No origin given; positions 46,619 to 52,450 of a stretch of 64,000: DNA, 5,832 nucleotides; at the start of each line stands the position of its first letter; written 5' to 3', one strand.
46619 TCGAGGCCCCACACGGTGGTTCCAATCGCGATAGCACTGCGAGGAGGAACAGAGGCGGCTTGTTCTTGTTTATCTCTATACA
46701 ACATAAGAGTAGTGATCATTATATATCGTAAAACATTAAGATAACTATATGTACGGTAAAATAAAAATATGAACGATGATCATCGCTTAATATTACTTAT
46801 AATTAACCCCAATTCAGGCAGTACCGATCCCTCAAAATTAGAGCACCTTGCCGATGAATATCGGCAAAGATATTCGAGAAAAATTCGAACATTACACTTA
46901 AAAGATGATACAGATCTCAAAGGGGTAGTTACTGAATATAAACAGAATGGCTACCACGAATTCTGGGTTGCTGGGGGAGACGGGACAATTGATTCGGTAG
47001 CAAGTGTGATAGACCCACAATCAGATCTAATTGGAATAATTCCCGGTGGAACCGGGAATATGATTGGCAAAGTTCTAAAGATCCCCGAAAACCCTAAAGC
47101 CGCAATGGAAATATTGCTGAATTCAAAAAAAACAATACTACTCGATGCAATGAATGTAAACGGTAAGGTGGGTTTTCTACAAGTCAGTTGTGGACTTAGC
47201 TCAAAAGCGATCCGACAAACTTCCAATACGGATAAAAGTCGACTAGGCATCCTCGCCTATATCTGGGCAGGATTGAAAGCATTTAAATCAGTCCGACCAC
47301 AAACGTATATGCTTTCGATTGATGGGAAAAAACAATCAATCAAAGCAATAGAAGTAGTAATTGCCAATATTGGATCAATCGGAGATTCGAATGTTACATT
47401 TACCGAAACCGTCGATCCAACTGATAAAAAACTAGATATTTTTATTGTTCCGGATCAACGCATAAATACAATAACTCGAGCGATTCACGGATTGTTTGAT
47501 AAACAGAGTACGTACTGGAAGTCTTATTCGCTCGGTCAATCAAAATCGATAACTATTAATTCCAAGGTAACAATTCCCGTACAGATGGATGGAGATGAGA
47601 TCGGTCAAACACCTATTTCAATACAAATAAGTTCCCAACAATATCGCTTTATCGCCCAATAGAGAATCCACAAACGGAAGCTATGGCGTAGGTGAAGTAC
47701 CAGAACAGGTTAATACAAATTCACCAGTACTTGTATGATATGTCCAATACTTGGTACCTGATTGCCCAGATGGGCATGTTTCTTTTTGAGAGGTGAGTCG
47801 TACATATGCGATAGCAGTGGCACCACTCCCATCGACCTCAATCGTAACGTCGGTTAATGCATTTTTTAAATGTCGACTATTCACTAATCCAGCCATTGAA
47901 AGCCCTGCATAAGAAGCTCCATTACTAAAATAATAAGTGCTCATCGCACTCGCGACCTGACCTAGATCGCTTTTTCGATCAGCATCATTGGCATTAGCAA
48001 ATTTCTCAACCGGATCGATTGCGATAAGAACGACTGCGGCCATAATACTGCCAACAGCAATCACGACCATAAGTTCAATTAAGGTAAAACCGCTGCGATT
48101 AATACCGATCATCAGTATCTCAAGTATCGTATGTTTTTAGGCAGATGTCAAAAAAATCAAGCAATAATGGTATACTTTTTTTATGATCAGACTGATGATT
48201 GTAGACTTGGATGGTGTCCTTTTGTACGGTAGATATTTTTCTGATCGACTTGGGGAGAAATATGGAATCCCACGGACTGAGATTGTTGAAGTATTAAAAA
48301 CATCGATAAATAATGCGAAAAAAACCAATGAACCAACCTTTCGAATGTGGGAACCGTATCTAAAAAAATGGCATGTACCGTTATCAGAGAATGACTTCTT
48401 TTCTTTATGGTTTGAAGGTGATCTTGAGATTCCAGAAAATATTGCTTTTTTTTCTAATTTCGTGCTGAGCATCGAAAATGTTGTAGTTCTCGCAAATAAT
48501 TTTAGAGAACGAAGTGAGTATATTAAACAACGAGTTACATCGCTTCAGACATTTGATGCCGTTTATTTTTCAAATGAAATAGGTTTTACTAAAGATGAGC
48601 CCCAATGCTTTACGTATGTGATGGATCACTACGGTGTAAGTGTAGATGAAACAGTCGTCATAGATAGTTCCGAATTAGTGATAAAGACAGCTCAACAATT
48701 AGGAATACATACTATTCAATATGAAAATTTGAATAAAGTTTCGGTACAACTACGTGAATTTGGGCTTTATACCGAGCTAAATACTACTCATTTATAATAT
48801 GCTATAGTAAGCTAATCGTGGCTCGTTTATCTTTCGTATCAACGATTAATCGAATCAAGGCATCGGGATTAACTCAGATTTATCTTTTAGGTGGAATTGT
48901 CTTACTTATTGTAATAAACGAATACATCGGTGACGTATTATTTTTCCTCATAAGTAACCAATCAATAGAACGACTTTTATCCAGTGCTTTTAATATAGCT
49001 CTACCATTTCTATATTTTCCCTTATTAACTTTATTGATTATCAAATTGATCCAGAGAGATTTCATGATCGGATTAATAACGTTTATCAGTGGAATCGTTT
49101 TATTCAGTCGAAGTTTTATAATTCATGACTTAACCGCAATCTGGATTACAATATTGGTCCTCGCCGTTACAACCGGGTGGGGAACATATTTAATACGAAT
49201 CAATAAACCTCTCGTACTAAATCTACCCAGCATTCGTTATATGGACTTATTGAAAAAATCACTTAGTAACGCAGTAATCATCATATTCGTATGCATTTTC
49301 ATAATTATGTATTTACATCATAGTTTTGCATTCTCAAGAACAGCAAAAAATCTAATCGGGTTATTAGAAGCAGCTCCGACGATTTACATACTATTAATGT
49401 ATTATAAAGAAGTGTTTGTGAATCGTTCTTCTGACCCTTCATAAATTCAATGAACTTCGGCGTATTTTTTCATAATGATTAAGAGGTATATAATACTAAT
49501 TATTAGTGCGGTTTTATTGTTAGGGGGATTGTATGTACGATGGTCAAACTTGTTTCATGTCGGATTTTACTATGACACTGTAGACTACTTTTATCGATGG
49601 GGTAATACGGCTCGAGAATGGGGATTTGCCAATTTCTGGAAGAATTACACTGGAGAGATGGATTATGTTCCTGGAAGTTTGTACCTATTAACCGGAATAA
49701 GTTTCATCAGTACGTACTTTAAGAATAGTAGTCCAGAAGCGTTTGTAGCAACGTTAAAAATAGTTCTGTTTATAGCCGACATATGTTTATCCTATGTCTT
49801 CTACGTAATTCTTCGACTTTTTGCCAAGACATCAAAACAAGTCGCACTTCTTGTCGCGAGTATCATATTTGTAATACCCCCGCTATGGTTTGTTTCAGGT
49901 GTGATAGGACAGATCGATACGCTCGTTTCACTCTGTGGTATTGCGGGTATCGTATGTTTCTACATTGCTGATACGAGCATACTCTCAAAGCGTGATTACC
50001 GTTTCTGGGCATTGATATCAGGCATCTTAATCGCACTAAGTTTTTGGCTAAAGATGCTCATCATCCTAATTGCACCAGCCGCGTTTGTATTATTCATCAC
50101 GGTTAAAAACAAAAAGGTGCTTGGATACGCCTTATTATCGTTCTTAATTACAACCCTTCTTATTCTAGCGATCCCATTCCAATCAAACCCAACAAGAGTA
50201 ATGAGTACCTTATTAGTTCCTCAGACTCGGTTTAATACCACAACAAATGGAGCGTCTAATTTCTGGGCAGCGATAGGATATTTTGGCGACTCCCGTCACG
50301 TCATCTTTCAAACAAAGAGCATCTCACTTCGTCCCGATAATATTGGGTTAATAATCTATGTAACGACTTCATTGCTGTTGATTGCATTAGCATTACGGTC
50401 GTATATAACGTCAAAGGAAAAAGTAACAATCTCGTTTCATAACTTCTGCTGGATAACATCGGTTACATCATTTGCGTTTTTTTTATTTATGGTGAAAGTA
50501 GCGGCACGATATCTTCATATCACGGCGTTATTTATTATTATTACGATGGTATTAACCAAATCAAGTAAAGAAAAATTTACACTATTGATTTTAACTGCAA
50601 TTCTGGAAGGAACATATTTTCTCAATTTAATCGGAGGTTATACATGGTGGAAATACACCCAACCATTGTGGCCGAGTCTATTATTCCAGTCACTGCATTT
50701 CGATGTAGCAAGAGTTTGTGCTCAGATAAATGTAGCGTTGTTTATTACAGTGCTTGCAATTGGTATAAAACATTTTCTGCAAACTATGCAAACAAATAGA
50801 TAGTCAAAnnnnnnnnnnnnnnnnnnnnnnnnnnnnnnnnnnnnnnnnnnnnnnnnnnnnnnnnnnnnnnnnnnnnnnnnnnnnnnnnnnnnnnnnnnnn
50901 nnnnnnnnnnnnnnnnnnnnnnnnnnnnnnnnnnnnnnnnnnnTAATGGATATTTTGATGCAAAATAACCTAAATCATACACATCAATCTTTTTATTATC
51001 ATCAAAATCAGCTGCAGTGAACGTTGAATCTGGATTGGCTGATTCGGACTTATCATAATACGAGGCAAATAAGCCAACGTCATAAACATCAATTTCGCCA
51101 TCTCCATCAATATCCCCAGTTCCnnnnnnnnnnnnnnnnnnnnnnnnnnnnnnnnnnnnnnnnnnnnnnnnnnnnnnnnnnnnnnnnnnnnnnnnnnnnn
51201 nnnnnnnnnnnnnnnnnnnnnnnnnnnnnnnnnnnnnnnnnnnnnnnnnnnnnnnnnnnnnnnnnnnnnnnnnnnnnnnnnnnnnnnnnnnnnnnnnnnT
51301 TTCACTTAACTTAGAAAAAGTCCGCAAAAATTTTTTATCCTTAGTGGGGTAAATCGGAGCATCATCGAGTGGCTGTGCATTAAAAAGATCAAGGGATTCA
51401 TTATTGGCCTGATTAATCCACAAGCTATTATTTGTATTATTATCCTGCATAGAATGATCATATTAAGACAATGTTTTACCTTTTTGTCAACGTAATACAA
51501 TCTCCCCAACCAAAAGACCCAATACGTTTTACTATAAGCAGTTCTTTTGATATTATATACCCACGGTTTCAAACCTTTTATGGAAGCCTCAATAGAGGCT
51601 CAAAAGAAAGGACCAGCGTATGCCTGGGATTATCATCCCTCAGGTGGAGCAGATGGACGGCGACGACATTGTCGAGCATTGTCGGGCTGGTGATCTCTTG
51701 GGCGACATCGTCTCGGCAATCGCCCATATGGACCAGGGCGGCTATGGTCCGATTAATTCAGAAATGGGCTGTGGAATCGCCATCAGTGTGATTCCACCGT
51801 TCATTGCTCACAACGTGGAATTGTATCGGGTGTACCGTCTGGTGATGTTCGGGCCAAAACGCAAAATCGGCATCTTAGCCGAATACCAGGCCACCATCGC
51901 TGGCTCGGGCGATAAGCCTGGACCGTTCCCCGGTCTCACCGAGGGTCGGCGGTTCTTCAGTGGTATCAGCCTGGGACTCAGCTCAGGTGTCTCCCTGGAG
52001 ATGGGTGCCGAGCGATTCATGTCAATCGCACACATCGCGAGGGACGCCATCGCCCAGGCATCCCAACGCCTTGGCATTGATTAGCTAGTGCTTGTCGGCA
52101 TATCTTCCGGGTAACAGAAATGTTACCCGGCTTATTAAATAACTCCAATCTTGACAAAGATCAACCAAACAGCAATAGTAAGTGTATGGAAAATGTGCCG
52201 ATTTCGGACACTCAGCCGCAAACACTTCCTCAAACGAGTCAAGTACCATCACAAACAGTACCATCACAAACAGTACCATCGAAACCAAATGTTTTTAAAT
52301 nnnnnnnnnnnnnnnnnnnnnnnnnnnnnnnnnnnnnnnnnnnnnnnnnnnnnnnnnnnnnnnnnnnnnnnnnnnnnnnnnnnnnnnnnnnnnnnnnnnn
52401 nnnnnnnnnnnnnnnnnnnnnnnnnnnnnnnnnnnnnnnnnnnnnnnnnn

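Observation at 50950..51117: Second dockerin-like module on a small membrane-anchored protein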

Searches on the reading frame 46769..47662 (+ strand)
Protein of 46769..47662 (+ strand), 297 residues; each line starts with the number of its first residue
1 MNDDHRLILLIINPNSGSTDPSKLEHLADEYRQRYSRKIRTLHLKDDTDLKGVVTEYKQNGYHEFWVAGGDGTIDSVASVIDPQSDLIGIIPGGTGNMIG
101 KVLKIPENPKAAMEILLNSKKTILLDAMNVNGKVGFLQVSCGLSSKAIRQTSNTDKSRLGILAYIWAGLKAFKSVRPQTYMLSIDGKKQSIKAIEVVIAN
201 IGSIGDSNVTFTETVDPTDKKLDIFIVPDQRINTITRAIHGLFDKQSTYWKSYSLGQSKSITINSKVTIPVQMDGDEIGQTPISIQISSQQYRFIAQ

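Call 16: search_protein_families(library=pfam, proteins=[window:46769-47662:+], max_evalue=0.01)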
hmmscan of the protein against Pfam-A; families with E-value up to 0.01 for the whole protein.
window:46769-47662:+ (297 aa): 3 families
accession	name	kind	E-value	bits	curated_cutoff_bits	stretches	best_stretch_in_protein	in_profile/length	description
PF00781.29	DAGK_cat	-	8.9e-20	71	23.6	1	8-120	2-116/125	Diacylglycerol kinase catalytic domain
PF19279.4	YegS_C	-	2.9e-17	63.3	27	1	139-290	3-152/158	YegS C-terminal NAD kinase beta sandwich-like domain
PF00609.24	DAGK_acc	-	0.00065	20.5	27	1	163-276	38-157/158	Diacylglycerol kinase accessory domain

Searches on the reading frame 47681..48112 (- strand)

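Call 16: search_protein_families(library=pfam, proteins=[window:47681-48112:-], max_evalue=0.01)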
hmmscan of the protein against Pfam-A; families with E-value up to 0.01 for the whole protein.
window:47681-48112:- (143 aa): 1 family
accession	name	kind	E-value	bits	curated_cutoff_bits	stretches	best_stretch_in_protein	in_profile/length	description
PF07963.17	N_methyl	-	1.4e-08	34.4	21.2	1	5-29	3-27/27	Prokaryotic N-terminal methylation motif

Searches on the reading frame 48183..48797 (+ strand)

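Call 16: search_protein_families(library=pfam, proteins=[window:48183-48797:+], max_evalue=0.01)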
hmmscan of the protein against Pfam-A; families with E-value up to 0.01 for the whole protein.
window:48183-48797:+ (204 aa): 2 families
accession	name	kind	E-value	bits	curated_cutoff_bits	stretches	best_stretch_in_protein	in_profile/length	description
PF00702.32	Hydrolase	-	4.2e-07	31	26.4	1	2-174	1-191/191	haloacid dehalogenase-like hydrolase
PF13419.12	HAD_2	-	3.3e-05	24.5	23.8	1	105-178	103-176/178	Haloacid dehalogenase-like hydrolase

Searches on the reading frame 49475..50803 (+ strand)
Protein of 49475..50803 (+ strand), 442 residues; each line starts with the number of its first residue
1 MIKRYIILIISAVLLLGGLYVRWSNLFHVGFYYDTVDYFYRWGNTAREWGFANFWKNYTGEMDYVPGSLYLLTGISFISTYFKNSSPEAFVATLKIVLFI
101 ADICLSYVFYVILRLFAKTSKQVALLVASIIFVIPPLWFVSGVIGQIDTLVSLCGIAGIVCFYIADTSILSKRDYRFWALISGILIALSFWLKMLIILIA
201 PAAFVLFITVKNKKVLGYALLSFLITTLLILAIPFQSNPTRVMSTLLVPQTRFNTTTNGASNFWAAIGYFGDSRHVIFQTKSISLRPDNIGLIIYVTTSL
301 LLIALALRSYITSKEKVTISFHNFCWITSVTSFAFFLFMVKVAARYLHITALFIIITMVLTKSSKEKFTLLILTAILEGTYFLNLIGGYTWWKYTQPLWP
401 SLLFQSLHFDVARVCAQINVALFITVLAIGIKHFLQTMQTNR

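Call 16: search_protein_families(library=pfam, proteins=[window:49475-50803:+], max_evalue=0.01)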
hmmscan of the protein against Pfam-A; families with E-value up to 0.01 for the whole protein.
window:49475-50803:+ (442 aa): 1 family
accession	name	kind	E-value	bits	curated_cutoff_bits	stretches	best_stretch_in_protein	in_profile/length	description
PF13231.12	PMT_2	-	5.1e-05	24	26.1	1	97-234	24-156/160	Dolichyl-phosphate-mannose-protein mannosyltransferase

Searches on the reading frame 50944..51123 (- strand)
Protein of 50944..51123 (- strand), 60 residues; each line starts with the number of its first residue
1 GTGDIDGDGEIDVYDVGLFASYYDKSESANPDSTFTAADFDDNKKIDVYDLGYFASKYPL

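Call 55: find_homologous_proteins(query=A4, max_evalue=0.001)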
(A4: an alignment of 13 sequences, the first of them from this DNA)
Query A4 (13 sequences) (60 aa, profile of the alignment): 29 proteins with E <= 0.001 among 2075 candidates.
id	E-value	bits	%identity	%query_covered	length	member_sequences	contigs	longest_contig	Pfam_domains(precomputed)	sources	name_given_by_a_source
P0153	1.1e-15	75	27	93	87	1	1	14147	PF00404.25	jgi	jgi:hypothetical protein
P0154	9.5e-13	66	32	93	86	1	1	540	PF00404.25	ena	-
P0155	2.7e-12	64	41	93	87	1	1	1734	-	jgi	jgi:hypothetical protein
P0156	1.3e-8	52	27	93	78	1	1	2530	PF00404.25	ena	-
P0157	2.4e-8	51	32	90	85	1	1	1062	PF00404.25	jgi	-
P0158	4.2e-8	51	29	93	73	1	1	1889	PF00404.25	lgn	-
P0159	7.4e-8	50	37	93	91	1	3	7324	PF00404.25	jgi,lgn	jgi:hypothetical protein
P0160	9.2e-8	50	37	90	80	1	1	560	-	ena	-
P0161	1.4e-7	49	37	93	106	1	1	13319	PF00404.25,PF18911.7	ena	-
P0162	9.3e-7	46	34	95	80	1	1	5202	PF00404.25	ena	-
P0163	2.0e-6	45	37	93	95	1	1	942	PF00404.25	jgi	jgi:hypothetical protein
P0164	2.4e-6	45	32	83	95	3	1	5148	PF00404.25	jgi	jgi:hypothetical protein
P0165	2.9e-6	45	32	95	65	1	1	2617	PF00404.25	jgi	jgi:hypothetical protein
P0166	3.8e-5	41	37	87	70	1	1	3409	PF00404.25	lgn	-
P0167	4.6e-5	41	25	80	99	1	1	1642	PF00404.25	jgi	jgi:hypothetical protein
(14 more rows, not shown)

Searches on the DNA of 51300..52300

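Call 47: search_rna_families(source=window, start=51300, end=52300, threshold=evalue, max_evalue=1)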
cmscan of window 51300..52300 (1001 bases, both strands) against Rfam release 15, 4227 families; matches with E-value up to 1: 0.
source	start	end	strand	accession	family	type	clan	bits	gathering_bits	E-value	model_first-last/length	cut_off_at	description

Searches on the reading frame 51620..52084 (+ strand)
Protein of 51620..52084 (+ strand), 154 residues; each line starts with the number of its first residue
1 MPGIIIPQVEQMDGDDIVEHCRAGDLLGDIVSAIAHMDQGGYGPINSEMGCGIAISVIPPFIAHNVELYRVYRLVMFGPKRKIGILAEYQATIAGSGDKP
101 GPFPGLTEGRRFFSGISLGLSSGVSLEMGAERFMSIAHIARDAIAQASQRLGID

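Call 73: search_protein_families(library=pfam, proteins=[window:51620-52084:+], max_evalue=0.01)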
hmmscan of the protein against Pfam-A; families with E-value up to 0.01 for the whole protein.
window:51620-52084:+ (154 aa): 0 families

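Call 82: search_dna_similar(query=window:51620-52084:+, collection=plasmids, mode=protein, max_evalue=0.001, max_rows=8)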
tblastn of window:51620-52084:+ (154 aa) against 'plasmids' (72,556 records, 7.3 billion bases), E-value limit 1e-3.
No match.
